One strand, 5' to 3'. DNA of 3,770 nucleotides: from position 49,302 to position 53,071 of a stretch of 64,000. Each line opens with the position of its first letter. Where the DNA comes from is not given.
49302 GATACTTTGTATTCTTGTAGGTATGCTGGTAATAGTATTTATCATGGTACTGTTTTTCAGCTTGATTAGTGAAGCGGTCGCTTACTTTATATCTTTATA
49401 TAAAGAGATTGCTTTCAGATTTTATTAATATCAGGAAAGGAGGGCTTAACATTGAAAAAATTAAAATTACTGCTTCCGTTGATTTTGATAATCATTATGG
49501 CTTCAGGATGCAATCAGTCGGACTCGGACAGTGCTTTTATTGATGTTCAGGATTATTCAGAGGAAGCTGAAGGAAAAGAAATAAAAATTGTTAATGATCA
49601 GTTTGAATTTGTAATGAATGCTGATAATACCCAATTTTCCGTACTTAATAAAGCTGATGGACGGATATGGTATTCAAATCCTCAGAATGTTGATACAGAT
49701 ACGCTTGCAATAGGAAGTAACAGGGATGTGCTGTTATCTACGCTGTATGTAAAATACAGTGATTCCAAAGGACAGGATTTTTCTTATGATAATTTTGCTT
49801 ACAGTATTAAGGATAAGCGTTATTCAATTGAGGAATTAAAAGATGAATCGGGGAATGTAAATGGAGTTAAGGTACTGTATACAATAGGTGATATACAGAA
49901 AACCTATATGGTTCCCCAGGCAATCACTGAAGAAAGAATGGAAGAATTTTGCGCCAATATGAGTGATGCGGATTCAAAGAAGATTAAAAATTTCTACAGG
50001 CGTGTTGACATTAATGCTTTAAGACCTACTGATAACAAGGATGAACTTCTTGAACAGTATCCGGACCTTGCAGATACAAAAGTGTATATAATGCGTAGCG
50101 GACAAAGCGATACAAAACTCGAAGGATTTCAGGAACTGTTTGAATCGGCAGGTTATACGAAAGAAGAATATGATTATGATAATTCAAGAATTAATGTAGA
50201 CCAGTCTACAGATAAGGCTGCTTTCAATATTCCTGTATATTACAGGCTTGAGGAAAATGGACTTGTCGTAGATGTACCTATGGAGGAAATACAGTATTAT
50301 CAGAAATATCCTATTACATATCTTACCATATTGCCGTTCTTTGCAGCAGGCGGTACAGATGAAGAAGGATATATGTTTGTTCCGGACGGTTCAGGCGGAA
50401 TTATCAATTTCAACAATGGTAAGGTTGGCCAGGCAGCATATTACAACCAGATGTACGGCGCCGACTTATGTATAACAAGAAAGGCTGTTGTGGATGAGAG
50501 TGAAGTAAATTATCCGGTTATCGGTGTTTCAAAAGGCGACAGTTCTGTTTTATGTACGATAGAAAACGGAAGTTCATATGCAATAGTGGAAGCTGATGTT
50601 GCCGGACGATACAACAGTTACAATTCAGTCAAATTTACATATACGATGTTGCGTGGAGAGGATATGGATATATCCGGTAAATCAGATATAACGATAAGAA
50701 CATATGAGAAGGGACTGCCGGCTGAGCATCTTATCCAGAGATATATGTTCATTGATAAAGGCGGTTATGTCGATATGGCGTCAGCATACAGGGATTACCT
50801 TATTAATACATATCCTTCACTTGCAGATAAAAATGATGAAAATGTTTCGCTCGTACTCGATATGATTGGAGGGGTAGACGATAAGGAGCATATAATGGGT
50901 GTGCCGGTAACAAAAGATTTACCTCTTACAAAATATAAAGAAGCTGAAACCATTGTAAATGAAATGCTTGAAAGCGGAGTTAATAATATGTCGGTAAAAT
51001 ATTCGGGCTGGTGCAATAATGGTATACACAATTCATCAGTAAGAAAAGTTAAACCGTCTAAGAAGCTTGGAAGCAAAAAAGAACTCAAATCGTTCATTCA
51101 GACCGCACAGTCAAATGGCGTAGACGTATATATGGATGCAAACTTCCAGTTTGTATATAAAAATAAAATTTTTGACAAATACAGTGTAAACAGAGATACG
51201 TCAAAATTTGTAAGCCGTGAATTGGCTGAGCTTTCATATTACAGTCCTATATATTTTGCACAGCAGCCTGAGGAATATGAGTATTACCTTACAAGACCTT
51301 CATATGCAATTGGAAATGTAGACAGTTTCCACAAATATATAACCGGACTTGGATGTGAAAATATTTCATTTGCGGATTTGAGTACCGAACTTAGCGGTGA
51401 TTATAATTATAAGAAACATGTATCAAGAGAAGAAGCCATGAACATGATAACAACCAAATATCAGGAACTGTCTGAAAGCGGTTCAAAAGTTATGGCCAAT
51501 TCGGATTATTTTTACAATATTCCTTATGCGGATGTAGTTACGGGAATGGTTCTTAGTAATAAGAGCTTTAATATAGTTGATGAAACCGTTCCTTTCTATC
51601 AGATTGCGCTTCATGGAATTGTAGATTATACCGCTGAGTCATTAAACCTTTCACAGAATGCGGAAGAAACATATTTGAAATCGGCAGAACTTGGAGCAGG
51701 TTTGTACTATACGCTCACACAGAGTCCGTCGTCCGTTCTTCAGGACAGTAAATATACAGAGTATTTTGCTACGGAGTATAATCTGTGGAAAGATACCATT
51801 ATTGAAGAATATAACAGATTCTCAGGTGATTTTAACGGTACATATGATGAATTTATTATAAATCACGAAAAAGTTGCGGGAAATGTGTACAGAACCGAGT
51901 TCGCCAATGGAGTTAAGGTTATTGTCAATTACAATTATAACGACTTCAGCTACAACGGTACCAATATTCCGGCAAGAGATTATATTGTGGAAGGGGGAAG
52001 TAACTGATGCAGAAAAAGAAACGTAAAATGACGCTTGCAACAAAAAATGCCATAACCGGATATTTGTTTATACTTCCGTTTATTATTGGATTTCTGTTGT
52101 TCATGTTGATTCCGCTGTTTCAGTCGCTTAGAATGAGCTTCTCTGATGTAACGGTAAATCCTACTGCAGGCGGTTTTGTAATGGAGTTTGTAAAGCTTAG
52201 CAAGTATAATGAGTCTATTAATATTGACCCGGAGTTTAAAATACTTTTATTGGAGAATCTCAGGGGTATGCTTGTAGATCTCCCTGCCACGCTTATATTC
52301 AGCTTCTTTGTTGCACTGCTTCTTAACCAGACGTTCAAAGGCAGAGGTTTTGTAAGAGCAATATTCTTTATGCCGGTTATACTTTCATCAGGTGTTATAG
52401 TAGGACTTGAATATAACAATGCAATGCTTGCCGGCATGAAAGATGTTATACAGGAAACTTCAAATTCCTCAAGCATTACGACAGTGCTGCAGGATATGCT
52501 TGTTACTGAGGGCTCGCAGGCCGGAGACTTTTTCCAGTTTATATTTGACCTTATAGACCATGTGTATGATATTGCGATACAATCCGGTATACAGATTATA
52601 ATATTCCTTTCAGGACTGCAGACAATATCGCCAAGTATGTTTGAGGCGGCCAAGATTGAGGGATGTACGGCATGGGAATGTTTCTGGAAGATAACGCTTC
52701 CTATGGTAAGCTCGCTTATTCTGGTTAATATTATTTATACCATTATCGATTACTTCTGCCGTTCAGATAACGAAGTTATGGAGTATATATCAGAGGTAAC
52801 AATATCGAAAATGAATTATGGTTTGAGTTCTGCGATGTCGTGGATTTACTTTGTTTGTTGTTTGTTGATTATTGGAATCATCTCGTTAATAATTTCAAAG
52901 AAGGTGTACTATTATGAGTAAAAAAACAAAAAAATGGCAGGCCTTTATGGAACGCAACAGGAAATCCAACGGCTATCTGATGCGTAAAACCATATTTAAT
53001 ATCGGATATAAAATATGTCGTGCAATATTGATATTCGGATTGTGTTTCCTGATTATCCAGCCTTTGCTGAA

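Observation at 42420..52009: Uncharacterised surface module (TM-anchored CBM-like/SBP fusion, permease pair, NHL-TPR propeller, Yip1, DUF5696-like lipoprotein) coupled to a classical aldouronate importer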

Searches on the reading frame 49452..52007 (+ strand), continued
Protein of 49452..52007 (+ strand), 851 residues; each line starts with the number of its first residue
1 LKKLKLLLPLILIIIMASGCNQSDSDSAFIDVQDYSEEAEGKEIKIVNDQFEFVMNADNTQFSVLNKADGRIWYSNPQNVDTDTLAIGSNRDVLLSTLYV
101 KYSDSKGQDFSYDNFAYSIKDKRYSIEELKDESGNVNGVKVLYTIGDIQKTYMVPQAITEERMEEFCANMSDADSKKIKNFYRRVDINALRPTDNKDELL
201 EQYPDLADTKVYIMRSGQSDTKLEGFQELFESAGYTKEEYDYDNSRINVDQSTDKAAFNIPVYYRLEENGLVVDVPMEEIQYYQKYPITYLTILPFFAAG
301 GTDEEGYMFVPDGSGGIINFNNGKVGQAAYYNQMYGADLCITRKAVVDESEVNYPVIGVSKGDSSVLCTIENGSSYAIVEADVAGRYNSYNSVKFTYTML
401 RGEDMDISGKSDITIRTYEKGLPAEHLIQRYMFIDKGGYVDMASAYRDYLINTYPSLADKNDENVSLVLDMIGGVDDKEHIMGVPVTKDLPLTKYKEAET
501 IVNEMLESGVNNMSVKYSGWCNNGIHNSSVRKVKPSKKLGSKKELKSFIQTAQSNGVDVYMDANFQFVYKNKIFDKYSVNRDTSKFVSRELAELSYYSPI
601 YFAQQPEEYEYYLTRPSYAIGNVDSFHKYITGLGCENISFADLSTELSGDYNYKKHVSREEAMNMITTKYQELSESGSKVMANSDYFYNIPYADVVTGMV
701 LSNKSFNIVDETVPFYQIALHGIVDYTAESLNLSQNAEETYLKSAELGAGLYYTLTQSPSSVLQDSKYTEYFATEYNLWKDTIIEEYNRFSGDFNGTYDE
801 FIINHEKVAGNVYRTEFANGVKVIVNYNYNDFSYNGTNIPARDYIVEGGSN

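Call 30: search_solved_structures(query=A1, max_evalue=10, show_alignments=5)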
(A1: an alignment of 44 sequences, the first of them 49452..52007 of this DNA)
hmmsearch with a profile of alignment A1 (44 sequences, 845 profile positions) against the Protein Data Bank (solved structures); distinct sequences matched with E-value up to 10: 12.
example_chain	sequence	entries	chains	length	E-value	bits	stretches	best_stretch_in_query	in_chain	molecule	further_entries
5opq_A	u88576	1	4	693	1.4e-12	49.6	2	40-95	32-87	3,6-anhydro-D-galactosidase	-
8rzg_A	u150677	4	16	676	1.6e-12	49.5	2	40-95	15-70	Conserved hypothetical periplasmic protein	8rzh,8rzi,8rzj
8rzk_A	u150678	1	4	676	1.8e-12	49.3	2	40-95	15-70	Conserved hypothetical periplasmic protein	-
5wzq_A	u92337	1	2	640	0.00057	21.2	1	420-554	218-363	Alpha-N-acetylgalactosaminidase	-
5wzn_A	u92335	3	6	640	0.00099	20.4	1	420-550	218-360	Alpha-N-acetylgalactosaminidase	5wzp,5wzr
3l4b_A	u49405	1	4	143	0.066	14.3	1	545-625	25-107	TrkA K+ Channel protein TM1088A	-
2g1u_A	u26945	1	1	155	0.077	14.1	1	545-625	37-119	hypothetical protein tm1088a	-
6i9q_A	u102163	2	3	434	1.3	10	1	530-568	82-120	4F2 cell-surface antigen heavy chain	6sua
7df1_A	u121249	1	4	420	3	8.8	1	530-569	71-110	4F2 cell-surface antigen heavy chain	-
2dh2_A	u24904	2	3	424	3.1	8.8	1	530-569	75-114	4F2 cell-surface antigen heavy chain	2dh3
8g0m_A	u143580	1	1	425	3.1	8.8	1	530-569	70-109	4F2 cell-surface antigen heavy chain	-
6s8v_B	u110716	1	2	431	3.1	8.8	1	530-569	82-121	4F2 cell-surface antigen heavy chain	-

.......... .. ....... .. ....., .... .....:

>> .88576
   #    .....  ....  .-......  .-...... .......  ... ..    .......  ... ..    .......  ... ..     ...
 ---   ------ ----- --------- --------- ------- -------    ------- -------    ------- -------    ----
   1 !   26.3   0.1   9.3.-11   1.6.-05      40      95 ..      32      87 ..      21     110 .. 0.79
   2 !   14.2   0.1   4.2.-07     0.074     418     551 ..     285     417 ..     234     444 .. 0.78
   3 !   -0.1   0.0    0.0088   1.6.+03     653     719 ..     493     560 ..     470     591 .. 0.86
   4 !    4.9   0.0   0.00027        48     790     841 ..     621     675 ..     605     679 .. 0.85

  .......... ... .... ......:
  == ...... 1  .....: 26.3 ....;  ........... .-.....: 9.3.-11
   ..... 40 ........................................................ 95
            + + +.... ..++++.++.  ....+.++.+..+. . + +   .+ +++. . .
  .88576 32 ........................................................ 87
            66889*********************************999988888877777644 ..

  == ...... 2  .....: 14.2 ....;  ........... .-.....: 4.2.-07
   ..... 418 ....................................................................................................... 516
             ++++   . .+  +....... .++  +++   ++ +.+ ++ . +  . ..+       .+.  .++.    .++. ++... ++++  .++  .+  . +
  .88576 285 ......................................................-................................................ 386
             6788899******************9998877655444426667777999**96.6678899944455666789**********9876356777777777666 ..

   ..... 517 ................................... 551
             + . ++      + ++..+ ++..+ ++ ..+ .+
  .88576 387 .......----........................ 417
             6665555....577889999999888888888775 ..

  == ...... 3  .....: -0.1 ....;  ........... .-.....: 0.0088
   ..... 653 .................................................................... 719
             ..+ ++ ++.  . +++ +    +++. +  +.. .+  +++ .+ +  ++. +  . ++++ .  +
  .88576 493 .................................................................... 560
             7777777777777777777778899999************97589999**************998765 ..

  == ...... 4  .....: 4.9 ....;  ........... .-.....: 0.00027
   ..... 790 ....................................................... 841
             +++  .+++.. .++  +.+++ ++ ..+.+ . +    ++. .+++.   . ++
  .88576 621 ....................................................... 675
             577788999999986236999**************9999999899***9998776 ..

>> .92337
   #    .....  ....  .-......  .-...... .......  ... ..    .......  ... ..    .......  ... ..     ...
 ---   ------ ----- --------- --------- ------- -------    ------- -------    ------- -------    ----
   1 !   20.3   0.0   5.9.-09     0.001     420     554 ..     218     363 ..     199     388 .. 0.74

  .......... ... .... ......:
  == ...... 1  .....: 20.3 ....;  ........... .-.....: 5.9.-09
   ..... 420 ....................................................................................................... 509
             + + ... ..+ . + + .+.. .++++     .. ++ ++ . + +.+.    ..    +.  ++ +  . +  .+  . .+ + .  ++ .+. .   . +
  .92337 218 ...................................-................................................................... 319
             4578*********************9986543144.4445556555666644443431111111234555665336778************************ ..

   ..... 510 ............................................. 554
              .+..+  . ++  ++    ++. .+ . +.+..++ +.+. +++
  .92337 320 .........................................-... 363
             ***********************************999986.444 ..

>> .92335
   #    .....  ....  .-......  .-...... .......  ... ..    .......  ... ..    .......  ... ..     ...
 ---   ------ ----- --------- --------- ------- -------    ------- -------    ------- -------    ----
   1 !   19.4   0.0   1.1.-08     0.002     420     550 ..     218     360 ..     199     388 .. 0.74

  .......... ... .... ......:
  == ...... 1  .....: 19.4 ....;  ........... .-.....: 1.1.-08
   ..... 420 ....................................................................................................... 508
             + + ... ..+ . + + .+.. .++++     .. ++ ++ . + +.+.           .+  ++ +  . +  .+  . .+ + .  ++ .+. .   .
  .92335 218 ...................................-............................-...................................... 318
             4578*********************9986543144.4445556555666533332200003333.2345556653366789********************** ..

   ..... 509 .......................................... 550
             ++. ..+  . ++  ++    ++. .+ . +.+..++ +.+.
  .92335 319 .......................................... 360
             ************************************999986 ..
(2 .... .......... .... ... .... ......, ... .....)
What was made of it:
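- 49452..52007 (+): DUF5696 lipoprotein: GH129/GH101-like, with an N-terminal beta-sandwich, a (beta/alpha)8 barrel and a C-terminal beta-sandwich. Profile match to 5opq at E 1.4e-12 (call 30).
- On CAZy GH129: The family profile matches 5opq at E 1.4e-12 and NagBb at E 5.7e-4 (call 30).
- Closest known: GH129 and GH129-like glycosidases. Same: Profile E 1.4e-12 (call 30).
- There is real profile homology to GH129 (call 30).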

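Call 41: find_encoding_contigs(protein=P0050, flank=10000, max_places=2)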
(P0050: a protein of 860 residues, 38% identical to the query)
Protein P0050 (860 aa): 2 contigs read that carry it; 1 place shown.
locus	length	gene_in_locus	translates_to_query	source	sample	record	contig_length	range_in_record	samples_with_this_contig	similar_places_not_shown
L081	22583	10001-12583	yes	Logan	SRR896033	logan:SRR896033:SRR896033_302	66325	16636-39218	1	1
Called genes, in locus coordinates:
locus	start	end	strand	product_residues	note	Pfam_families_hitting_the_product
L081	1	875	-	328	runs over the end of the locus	PF00165:HTH_AraC, PF12833:HTH_18, PF00165:HTH_AraC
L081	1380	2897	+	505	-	PF00331:Glyco_hydro_10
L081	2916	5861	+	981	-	PF16990:CBM_35 (faint), PF01547:SBP_bac_1, PF13416:SBP_bac_8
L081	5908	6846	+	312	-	PF00528:BPD_transp_1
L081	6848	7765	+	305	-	PF00528:BPD_transp_1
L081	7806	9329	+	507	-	PF01436:NHL (faint)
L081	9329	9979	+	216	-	PF04893:Yip1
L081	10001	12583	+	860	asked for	PF18952:DUF5696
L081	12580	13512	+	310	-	PF00528:BPD_transp_1 (weak)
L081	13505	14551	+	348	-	PF00528:BPD_transp_1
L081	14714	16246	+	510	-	PF01547:SBP_bac_1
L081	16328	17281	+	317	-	-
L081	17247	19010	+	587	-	PF13472:Lipase_GDSL_2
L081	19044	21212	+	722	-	PF00933:Glyco_hydro_3, PF01915:Glyco_hydro_3_C, PF14310:Fn3-like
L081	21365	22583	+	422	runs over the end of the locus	PF00150:Cellulase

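Call 42: find_encoding_contigs(protein=P0120, flank=10000, max_places=2)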
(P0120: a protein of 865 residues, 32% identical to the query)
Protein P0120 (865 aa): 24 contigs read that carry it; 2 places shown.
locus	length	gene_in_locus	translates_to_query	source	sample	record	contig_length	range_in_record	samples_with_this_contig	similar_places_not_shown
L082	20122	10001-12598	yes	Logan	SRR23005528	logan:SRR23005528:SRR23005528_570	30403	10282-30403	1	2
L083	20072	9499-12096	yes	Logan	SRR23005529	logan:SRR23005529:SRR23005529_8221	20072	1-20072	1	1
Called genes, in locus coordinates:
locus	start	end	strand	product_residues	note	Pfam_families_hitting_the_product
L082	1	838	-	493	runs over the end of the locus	PF22848:ASD1_dom, PF06964:Alpha-L-AF_C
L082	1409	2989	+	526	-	PF00331:Glyco_hydro_10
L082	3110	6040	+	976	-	PF01547:SBP_bac_1, PF13416:SBP_bac_8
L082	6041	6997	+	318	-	PF00528:BPD_transp_1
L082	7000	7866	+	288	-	PF00528:BPD_transp_1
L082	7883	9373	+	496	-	PF01436:NHL (weak), PF13414:TPR_11 (weak)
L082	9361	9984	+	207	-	PF04893:Yip1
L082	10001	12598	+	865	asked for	PF18952:DUF5696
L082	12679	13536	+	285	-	PF00528:BPD_transp_1 (weak)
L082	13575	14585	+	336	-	PF00528:BPD_transp_1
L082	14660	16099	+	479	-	PF01547:SBP_bac_1, PF13416:SBP_bac_8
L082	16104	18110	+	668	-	PF00150:Cellulase, PF03442:CBM_X2, PF18448:CBM46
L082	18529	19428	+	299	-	PF01022:HTH_5, PF01047:MarR (weak), PF12840:HTH_20, PF13412:HTH_24 (weak)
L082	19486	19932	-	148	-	-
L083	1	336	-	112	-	?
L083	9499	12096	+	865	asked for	PF18952:DUF5696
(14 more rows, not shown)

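Call 70: find_encoding_contigs(protein=P0041, flank=10000, max_places=1)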
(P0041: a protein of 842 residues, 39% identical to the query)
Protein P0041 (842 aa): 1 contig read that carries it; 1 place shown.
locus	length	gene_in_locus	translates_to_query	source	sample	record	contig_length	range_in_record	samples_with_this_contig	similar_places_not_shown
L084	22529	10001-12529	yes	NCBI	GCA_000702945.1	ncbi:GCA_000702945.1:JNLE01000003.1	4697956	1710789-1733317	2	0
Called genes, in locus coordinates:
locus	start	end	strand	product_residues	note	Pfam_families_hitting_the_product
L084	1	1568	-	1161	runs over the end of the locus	PF02837:Glyco_hydro_2_N, PF22666:Glyco_hydro_2_N2 (weak), PF00703:Glyco_hydro_2, PF02836:Glyco_hydro_2_C, PF16355:DUF4982, PF02369:Big_1 (faint), PF18565:Glyco_hydro2_C5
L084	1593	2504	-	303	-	PF02311:AraC_binding (weak), PF07883:Cupin_2 (weak), PF00165:HTH_AraC (weak), PF12833:HTH_18, PF00165:HTH_AraC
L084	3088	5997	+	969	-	PF13416:SBP_bac_8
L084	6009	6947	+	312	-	PF00528:BPD_transp_1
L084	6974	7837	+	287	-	PF00528:BPD_transp_1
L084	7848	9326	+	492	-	PF01436:NHL (faint), PF13432:TPR_16 (weak)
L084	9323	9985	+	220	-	PF04893:Yip1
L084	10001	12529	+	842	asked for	PF18952:DUF5696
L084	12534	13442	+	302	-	PF00528:BPD_transp_1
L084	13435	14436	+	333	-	PF00528:BPD_transp_1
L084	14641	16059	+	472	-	PF01547:SBP_bac_1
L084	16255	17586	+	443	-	PF00331:Glyco_hydro_10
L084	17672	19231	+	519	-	PF04616:Glyco_hydro_43, PF16396:DUF5005 (faint), PF17851:GH43_C2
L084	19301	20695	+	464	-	PF00657:Lipase_GDSL (faint), PF13472:Lipase_GDSL_2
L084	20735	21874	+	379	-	PF01270:Glyco_hydro_8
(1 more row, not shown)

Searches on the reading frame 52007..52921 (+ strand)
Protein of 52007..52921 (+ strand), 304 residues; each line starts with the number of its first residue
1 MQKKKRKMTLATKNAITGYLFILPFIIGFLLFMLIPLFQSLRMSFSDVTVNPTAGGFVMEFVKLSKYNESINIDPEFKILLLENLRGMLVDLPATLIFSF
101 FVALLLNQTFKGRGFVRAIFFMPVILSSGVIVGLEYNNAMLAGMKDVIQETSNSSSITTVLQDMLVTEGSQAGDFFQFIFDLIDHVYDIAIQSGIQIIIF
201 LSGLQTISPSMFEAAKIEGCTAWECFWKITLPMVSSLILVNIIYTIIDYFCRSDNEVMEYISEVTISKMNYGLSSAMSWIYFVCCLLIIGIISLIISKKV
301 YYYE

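Call 4: search_protein_families(library=pfam, proteins=[window:52007-52921:+], max_evalue=0.001)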
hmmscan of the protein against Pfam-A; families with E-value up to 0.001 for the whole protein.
window:52007-52921:+ (304 aa): 1 family
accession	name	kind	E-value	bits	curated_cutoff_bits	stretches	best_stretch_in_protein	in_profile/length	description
PF00528.27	BPD_transp_1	-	2.9e-07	30.8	26.4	1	194-248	66-120/184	Binding-protein-dependent transport system inner membrane component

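Call 8: search_protein_families(library=ncbifam, proteins=[window:52007-52921:+], max_evalue=0.01)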
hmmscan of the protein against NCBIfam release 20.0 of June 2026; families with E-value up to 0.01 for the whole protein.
window:52007-52921:+ (304 aa): 10 families
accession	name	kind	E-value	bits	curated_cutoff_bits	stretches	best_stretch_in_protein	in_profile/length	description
NF007852.0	PRK10561.1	equivalog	2e-07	31.1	335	1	14-254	10-235/295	sn-glycerol-3-phosphate ABC transporter permease UgpA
TIGR00969.1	3a0106s02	subfamily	6.7e-06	25.8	240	1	204-245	166-207/272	sulfate ABC transporter permease subunit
TIGR01581.1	Mo_ABC_porter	hypoth_equivalog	1.3e-05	24.8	210.3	1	193-245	115-167/225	ABC transporter permease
NF006939.0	PRK09421.1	equivalog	1.7e-05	24.3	262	0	204-245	116-157/230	molybdate ABC transporter permease subunit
NF008232.0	PRK10999.1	equivalog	6.7e-05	21.8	392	1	198-235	392-429/520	maltose ABC transporter permease MalF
TIGR02140.1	permease_CysW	equivalog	7.6e-05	22.3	329.1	0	211-245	159-193/261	sulfate ABC transporter permease subunit CysW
NF008231.0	PRK10998.1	equivalog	0.00016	21.3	261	1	202-248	179-225/296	maltose ABC transporter permease MalG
NF040932.1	ABC_arch_GlcU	equivalog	0.00038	20.2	340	1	204-249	156-201/272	glucose ABC transporter permease GlcU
TIGR02141.1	modB_ABC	equivalog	0.0028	17.3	182.6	0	204-243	103-142/208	molybdate ABC transporter permease subunit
TIGR03416.1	ABC_choXWV_perm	equivalog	0.0044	16.5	363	0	202-247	171-216/267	choline ABC transporter permease subunit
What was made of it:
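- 52007..52921 (+): Permease P3 (UgpA/MalF-like with an inserted loop); invariant cassette member, with its start overlapping the DUF5696 stop. Calls 4 and 8.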
